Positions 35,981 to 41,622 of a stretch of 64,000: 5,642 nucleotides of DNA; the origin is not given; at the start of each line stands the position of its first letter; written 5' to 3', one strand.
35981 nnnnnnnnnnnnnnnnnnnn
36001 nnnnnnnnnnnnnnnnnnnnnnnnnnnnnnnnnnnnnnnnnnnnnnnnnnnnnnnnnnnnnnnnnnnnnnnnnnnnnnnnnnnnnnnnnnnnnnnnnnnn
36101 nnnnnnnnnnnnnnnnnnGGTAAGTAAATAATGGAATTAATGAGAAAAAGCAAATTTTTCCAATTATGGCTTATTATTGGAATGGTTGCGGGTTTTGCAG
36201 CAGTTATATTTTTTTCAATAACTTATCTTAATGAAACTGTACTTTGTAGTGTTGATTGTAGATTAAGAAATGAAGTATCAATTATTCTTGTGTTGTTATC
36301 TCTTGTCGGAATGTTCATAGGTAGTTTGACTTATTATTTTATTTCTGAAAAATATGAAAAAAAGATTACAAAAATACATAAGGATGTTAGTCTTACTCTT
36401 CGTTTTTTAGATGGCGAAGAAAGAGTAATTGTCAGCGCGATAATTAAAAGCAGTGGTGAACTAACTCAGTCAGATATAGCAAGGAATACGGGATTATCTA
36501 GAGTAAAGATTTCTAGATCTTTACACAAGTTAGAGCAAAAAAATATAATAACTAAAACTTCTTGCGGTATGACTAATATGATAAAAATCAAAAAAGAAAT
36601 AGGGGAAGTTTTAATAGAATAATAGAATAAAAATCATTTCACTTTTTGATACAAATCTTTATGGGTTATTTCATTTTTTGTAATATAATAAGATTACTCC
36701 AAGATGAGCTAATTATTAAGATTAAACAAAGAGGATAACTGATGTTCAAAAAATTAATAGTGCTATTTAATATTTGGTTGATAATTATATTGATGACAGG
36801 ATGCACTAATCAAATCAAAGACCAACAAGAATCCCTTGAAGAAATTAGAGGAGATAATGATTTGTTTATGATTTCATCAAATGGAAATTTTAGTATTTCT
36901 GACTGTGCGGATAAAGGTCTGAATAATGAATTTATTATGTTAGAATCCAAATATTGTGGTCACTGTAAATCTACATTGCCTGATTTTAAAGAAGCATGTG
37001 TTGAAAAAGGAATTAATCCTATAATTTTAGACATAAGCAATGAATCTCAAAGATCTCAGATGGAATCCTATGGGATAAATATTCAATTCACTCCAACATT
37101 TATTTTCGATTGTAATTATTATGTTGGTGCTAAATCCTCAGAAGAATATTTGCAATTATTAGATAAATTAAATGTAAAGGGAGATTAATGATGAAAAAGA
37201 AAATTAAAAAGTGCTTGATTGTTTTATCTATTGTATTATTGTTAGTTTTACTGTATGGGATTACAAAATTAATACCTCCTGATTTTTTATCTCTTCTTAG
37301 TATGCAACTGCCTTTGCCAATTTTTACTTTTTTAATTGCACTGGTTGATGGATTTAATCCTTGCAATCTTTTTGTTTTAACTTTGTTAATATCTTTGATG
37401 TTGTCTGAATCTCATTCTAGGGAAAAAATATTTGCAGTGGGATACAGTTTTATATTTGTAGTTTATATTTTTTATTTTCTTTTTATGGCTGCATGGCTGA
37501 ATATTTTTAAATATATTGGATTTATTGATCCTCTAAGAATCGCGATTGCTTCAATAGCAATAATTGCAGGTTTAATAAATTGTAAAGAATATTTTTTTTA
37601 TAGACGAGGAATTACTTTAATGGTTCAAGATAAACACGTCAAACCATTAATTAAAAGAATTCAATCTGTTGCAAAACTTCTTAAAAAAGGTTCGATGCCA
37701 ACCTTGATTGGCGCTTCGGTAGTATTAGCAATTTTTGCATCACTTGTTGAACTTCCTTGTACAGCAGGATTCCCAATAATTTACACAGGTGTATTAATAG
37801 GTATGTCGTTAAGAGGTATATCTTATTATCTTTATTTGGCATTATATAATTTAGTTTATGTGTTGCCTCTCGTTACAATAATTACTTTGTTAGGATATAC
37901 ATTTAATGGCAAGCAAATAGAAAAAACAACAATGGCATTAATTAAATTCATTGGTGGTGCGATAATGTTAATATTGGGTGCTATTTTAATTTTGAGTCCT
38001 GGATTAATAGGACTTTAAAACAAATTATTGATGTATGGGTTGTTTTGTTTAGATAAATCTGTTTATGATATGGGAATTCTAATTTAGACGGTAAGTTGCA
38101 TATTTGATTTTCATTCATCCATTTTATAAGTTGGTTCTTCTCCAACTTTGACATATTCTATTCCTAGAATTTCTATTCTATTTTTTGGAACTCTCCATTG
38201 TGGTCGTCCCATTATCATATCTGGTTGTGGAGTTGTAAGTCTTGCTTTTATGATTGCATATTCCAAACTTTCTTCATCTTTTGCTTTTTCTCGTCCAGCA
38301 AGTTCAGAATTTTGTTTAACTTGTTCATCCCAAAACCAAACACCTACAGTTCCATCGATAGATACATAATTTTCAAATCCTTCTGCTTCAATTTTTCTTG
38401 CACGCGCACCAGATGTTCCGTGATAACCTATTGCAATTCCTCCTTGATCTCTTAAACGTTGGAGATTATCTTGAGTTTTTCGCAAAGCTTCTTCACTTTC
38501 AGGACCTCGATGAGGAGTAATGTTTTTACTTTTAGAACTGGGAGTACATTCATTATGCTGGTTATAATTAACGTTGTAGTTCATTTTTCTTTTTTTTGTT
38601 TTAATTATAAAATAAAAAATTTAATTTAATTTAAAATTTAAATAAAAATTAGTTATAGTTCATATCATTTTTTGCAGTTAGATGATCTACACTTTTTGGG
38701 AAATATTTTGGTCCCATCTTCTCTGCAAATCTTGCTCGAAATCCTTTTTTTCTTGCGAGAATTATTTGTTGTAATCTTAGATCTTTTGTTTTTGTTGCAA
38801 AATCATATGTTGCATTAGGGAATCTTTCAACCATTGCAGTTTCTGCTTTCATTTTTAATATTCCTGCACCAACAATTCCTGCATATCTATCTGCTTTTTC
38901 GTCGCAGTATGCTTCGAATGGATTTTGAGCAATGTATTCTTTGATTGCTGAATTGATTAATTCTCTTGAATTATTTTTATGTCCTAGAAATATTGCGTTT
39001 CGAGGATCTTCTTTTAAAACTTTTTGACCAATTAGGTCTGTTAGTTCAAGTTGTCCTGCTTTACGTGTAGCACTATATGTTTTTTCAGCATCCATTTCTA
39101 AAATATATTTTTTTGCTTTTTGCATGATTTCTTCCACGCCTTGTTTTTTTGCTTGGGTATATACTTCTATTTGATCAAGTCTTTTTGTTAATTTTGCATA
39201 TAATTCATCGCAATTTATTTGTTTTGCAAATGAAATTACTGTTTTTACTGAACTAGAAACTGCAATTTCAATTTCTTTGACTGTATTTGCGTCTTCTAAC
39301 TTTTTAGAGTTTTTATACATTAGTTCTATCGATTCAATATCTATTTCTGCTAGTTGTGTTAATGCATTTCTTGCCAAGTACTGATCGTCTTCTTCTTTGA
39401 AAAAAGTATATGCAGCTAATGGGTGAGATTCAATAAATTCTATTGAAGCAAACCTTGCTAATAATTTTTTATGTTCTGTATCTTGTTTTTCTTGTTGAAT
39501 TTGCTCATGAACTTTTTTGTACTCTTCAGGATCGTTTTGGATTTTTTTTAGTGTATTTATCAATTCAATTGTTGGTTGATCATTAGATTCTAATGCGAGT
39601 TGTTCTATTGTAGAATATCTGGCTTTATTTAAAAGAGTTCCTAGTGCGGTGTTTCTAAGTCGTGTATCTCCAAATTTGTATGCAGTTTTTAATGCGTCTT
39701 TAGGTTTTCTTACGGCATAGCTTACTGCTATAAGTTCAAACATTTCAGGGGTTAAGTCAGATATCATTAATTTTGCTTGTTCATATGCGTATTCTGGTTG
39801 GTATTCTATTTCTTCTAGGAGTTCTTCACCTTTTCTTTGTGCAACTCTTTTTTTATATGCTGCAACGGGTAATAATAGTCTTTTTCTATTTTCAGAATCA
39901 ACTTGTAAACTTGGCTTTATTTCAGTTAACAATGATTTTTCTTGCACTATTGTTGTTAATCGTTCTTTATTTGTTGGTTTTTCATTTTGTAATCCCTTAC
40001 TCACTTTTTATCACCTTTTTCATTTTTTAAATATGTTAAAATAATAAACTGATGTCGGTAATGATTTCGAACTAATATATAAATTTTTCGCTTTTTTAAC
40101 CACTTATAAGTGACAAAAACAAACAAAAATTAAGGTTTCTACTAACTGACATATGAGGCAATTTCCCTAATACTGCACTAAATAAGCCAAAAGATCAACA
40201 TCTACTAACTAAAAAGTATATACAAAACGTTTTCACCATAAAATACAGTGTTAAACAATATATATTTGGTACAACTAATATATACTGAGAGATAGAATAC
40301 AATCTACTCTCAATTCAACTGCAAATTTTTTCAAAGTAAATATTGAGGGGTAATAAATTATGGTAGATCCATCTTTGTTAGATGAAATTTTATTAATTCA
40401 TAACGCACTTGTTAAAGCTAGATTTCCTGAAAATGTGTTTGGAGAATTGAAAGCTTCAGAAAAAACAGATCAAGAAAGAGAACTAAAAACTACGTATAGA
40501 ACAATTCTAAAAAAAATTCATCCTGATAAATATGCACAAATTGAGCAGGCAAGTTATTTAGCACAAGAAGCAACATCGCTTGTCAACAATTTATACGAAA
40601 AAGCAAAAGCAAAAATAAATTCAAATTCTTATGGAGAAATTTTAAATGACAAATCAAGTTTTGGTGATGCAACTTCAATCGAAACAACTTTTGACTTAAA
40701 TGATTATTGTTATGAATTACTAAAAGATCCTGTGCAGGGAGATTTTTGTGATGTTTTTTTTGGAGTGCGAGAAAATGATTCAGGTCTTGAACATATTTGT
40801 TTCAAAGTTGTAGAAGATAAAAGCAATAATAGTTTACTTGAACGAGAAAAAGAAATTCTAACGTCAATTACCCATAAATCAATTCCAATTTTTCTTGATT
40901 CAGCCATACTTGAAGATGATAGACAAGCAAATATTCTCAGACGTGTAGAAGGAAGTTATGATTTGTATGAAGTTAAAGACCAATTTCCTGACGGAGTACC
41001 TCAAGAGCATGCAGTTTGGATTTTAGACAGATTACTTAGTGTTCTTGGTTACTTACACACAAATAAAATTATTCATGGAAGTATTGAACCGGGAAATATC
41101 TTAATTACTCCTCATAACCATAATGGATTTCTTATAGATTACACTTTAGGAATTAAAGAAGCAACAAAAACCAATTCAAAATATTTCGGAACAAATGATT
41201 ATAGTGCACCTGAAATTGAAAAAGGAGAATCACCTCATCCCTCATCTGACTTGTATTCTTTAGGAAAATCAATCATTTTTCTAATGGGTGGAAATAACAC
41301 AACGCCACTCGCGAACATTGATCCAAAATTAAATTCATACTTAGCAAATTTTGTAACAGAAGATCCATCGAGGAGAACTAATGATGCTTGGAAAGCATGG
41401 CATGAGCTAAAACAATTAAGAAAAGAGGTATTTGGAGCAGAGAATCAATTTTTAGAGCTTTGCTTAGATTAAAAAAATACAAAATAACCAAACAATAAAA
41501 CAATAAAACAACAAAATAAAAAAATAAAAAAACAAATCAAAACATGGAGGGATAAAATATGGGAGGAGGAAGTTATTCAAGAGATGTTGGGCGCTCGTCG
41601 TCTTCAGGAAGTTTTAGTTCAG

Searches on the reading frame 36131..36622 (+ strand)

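Call 9: search_protein_families(library=pfam, proteins=[window:36131-36622:+], max_evalue=0.001)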
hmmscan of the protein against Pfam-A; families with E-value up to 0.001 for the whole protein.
window:36131-36622:+ (163 aa): 10 families
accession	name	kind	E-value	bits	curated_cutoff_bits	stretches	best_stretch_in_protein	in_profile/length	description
PF24034.1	DUF7343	-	6.5e-12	45.6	27.6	1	93-153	2-61/62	Domain of unknown function (DUF7343)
PF13545.12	HTH_Crp_2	-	6.3e-07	29.7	27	1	110-144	22-56/70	Crp-like helix-turn-helix domain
PF12802.13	MarR_2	-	2.9e-06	27.8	27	1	103-144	13-54/61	MarR family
PF01047.28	MarR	-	6e-06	26.5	24.6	1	104-143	11-50/59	MarR family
PF01022.26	HTH_5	-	2e-05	24.8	22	1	100-142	7-47/47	Bacterial regulatory protein, arsR family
PF13412.12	HTH_24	-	5.6e-05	23.1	21.9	1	104-141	11-48/48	Winged helix-turn-helix DNA-binding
PF01978.25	TrmB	-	0.00011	22.4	25.6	1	107-143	19-55/68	Sugar-specific transcriptional regulator TrmB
PF08222.17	HTH_CodY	-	0.00015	21.7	27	1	109-148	3-42/61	CodY helix-turn-helix domain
PF13730.12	HTH_36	-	0.00017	21.7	25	1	112-140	27-55/55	Helix-turn-helix domain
PF02653.21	BPD_transp_2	-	0.00041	20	26.8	1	11-73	181-244/269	Branched-chain amino acid transport system / permease component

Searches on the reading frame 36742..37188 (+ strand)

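Call 9: search_protein_families(library=pfam, proteins=[window:36742-37188:+], max_evalue=0.001)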
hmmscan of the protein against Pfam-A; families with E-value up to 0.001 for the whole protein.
window:36742-37188:+ (148 aa): 2 families
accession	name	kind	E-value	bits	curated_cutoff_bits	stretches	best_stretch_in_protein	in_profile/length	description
PF00085.26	Thioredoxin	-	0.00038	20.8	23.5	1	69-122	27-78/103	Thioredoxin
PF13098.12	Thioredoxin_2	-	0.00087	20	27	0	64-140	9-104/104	Thioredoxin-like domain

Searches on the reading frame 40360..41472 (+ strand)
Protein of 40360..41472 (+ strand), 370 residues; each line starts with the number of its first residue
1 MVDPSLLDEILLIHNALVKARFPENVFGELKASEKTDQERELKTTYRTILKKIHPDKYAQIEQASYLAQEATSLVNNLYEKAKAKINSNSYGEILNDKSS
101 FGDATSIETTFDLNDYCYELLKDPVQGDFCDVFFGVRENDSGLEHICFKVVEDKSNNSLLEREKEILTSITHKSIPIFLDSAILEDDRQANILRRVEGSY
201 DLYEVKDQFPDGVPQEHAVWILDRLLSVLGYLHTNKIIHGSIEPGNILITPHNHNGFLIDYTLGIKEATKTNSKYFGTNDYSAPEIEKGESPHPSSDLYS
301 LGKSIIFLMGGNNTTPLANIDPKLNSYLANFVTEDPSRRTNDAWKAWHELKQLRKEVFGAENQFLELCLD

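Call 10: search_protein_families(library=pfam, proteins=[window:40360-41472:+], max_evalue=0.001)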
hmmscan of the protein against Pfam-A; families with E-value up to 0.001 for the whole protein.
window:40360-41472:+ (370 aa): 4 families
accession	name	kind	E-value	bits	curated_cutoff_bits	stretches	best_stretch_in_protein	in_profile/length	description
PF00069.31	Pkinase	-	1.8e-18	67.3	31.7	1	126-350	9-232/263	Protein kinase domain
PF07714.23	PK_Tyr_Ser-Thr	-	7.6e-07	29.1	23.1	1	126-309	9-198/258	Protein tyrosine and serine/threonine kinase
PF17667.7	Pkinase_fungal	-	0.00013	21.2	24.1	1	232-300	302-378/387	Fungal protein kinase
PF00226.36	DnaJ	-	0.00069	20.1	27.8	0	35-65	10-40/63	DnaJ domain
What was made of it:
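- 40360..41472 (+): K6: sixth, solitary kinase-like gene 14 kb downstream; J-domain-like N-terminus; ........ in place of HRD (catalytic Asp lost, nt 41074-41082) and DYT in place of DFG. This is the pseudokinase candidate of the window. Pfam Pkinase 67 bits, DnaJ E 7e-4 (call 10).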

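Call 23: search_protein_families(library=padloc, proteins=[window:40360-41472:+], max_evalue=0.01)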
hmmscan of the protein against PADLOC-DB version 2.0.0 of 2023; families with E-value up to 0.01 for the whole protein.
window:40360-41472:+ (370 aa): 34 families (the best 25 are shown)
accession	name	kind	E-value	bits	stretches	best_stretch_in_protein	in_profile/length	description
PDLC04044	PD-T4-6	-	1.1e-20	72.2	1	117-319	33-243/372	-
PDLC04047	PD-T4-6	-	1.2e-20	71.9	1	118-304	12-201/327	-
PDLC04062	PD-T4-6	-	8.7e-18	62.6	1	154-313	78-236/450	-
PDLC04042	PD-T4-6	-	1.2e-17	62.5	1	149-312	45-209/292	-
PDLC04045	PD-T4-6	-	1.8e-17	61.3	1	144-314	66-245/350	-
PDLC03920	MkoA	-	5.6e-16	56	1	144-357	33-281/1112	-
PDLC04053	PD-T4-6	-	2.1e-15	55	1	150-325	46-221/311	-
PDLC04051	PD-T4-6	-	1.2e-14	52.2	1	114-317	30-243/476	-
PDLC04048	PD-T4-6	-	3.3e-14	51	1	150-306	48-203/354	-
PDLC04138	mad6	-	1.7e-12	45.1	1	66-309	305-546/659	mads_6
PDLC04054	PD-T4-6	-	2.6e-11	41.5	1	158-318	55-214/347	-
PDLC04060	PD-T4-6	-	3.1e-11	40.9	1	161-303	56-197/486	-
PDLC04040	PD-T4-6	-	3.8e-11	40.4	1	216-311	102-201/547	-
PDLC04061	PD-T4-6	-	8.4e-10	36.7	1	211-302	115-210/510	-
PDLC04057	PD-T4-6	-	2e-09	35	1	215-306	107-201/443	-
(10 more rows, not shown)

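Call 65: search_protein_families(library=ncbifam, proteins=[window:40360-41472:+], max_evalue=0.01)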
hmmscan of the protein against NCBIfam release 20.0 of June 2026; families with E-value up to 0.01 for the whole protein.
window:40360-41472:+ (370 aa): 15 families
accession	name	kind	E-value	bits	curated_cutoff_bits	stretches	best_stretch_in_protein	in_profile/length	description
NF038150.1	lanthi_synth_IV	equivalog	1.5e-13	50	650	1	204-321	283-401/851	class IV lanthionine synthetase LanL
NF047741.1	antiphage_MADS6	equivalog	1.2e-12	47.2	460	2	216-314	299-402/612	methylation-associated defense system protein kinase MAD6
NF033483.0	PknB_PASTA_kin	equivalog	1.1e-11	44.5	450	1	211-302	102-195/563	Stk1 family PASTA domain-containing Ser/Thr kinase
TIGR03903.1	TOMM_kin_cyc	equivalog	1.5e-09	36.3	705.75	1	152-306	17-180/1267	TOMM system kinase/cyclase fusion protein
NF052427.1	StpK7MSMEG_1200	equivalog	1.2e-08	33.9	900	1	194-306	87-200/601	serine/threonine protein kinase StpK7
NF038151.1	lanthi_synth_III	equivalog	3.1e-07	29.2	575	1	217-342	337-453/833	class III lanthionine synthetase LanKC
NF043056.1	T4SS_LegK1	equivalog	3.8e-07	29.1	550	1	234-311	207-286/516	Dot/Icm T4SS effector kinase LegK1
NF033442.0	BREX_PglW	equivalog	4.7e-06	24.6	990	1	134-288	529-681/1391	BREX system serine/threonine kinase PglW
TIGR03724.2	arch_bud32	equivalog_domain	0.0001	21.8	125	1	222-268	91-135/193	KEOPS complex kinase/ATPase Bud32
NF011460.0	PRK14879.1-1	equivalog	0.00033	19.9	199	1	204-266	97-159/232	Kae1-associated kinase Bud32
NF003449.0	PRK05014.1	equivalog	0.00088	19.5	189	1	40-90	18-69/172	co-chaperone HscB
NF001420.0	PRK00294.1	equivalog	0.0015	18.6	169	1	29-96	11-78/173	co-chaperone HscB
NF010872.0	PRK14279.1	equivalog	0.0037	16.4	556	1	27-139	12-133/394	molecular chaperone DnaJ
NF008035.0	PRK10767.1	subfamily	0.0047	16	338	1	32-105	11-83/374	molecular chaperone DnaJ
NF002935.0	PRK03578.1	equivalog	0.005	17.4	198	1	39-88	22-72/176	Fe-S protein assembly co-chaperone HscB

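Call 77: list_cluster_members(proteins=[L010:13367-14929:+, L010:4098-5846:+, L010:5851-7989:+, L007:1348-4254:+, L007:10092-12137:+, L009:12634-14922:+, window:40360-41472:+, window:12278-12493:+, window:27370-28284:-])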
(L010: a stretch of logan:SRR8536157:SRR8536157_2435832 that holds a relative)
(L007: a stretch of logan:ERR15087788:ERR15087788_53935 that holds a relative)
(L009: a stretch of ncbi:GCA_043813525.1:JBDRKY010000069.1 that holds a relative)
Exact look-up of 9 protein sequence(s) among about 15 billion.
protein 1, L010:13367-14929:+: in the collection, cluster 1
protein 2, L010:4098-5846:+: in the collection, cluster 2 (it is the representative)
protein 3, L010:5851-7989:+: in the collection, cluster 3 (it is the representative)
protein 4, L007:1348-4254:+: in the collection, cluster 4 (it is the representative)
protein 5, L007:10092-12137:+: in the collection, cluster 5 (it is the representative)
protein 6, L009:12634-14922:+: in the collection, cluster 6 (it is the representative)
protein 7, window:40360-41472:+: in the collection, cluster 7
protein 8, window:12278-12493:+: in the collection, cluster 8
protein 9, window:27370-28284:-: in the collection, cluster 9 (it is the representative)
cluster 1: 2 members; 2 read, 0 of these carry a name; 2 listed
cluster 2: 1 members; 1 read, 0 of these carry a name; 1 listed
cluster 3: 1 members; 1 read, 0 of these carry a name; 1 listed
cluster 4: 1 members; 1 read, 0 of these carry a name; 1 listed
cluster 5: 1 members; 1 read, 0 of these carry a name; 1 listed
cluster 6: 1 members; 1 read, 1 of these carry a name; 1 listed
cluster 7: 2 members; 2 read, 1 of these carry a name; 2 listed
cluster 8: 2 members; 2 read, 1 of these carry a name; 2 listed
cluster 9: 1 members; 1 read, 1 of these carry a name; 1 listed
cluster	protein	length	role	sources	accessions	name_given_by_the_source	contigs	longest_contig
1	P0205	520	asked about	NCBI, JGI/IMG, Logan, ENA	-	-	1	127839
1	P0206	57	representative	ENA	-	-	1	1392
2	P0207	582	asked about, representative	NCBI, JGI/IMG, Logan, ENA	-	-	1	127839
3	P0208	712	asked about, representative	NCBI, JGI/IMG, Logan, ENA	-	-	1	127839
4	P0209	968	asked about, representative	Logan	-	-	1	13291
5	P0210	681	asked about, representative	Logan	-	-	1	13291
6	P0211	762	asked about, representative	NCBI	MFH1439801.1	MAG: HEAT repeat domain-containing protein [Candidatus Woesearchaeota archaeon]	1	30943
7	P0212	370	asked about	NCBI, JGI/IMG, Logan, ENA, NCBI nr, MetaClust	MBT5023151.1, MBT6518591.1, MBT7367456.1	protein kinase [Candidatus Woesearchaeota archaeon] | serine/threonine protein kinase | \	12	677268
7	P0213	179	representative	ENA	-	-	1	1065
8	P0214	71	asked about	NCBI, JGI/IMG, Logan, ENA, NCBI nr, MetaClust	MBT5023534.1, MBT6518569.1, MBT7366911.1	hypothetical protein HOK51_01900 [Candidatus Woesearchaeota archaeon] | Arc/MetJ-type ribon-helix-helix transcriptional regulator | hypothetical protein [Candidatus Woesearchaeota archaeon]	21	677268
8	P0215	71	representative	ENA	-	-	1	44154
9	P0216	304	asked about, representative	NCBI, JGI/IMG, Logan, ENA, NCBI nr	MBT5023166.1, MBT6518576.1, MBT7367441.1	phosphate uptake regulator PhoU [Candidatus Woesearchaeota archaeon] | phosphate uptake regulator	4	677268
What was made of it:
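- On Ribbon-helix-helix (CopG/Arc/MetJ) regulators: JGI annotates the same protein as an Arc/MetJ-type RHH regulator (call 77).
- Checked: JGI does name the same protein an Arc/MetJ-type RHH regulator (call 77).
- Two of them (L007, L010) have no organism name (call 77).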
